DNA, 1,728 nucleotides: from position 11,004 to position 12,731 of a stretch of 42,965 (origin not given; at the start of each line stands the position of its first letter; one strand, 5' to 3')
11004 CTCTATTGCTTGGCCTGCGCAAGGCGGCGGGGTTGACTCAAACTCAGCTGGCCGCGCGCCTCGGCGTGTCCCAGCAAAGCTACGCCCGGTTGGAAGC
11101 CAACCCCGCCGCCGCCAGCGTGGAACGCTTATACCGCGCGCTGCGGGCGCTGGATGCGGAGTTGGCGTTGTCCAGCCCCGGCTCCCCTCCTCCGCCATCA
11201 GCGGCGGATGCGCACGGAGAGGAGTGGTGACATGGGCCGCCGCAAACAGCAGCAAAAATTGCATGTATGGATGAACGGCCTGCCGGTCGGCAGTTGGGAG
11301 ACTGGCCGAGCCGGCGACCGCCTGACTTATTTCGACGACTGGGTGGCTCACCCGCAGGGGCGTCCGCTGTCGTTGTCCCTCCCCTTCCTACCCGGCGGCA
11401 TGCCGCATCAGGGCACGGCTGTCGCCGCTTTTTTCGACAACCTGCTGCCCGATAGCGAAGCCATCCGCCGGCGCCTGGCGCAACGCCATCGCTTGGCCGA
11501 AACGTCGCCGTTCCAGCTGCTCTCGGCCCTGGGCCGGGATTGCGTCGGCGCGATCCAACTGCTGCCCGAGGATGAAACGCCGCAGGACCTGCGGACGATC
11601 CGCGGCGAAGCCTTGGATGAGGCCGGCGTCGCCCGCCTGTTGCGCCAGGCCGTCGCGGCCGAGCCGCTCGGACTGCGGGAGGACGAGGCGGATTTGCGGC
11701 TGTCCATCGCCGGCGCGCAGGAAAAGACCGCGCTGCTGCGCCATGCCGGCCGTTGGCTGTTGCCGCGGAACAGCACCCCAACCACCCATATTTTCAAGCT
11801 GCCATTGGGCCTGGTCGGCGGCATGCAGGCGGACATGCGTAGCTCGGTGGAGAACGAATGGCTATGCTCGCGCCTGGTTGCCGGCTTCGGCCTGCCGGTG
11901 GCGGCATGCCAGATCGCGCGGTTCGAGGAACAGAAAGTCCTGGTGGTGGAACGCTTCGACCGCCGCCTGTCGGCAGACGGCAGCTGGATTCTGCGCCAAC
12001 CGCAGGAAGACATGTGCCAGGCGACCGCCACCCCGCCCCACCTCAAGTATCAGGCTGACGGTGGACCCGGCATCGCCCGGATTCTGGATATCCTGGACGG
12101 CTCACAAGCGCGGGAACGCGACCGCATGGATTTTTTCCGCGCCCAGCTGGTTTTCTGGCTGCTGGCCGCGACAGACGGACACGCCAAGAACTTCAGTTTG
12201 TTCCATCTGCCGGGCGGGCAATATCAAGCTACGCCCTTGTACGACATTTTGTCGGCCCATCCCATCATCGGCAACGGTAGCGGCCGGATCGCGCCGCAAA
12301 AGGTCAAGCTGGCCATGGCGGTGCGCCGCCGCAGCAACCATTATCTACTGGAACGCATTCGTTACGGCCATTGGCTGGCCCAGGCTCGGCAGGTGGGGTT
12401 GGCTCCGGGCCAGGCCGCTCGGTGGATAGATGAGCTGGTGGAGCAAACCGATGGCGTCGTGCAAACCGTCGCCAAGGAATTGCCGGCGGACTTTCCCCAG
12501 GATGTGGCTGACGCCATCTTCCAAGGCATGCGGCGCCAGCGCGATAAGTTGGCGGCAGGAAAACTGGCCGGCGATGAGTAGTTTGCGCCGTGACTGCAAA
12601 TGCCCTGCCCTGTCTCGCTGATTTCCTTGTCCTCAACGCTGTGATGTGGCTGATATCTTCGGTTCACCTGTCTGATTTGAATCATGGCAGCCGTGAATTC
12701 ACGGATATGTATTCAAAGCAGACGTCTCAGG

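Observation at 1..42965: Afp/PVC-like extracellular contractile injection system (eCIS) in two co-oriented blocks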

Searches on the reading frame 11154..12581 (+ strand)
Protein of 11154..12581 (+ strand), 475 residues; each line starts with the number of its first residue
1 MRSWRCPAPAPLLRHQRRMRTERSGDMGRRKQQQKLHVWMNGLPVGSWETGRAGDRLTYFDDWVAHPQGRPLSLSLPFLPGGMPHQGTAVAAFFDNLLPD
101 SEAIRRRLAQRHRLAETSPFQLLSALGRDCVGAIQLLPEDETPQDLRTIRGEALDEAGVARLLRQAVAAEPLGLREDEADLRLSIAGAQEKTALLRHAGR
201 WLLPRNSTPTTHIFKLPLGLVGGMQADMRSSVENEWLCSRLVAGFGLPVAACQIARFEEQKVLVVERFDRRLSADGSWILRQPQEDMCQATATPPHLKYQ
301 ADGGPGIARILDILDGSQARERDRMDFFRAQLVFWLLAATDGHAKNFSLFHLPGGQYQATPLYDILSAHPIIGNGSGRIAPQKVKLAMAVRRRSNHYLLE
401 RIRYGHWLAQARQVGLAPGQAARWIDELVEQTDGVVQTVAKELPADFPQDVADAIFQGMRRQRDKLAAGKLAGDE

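Call 7: search_protein_families(library=pfam, proteins=[window:11154-12581:+], max_evalue=0.01)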
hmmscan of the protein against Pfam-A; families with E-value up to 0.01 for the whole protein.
window:11154-12581:+ (475 aa): 3 families
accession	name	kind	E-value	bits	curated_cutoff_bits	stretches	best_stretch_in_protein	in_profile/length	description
PF07804.18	HipA_C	-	4.1e-51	174.1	30.5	1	183-432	1-209/213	HipA-like C-terminal domain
PF13657.11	Couple_hipA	-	6.9e-21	75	22.5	1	36-136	1-98/99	HipA N-terminal domain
PF20613.4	HipA_2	-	0.0025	17.6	27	1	223-263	30-69/240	HipA-like kinase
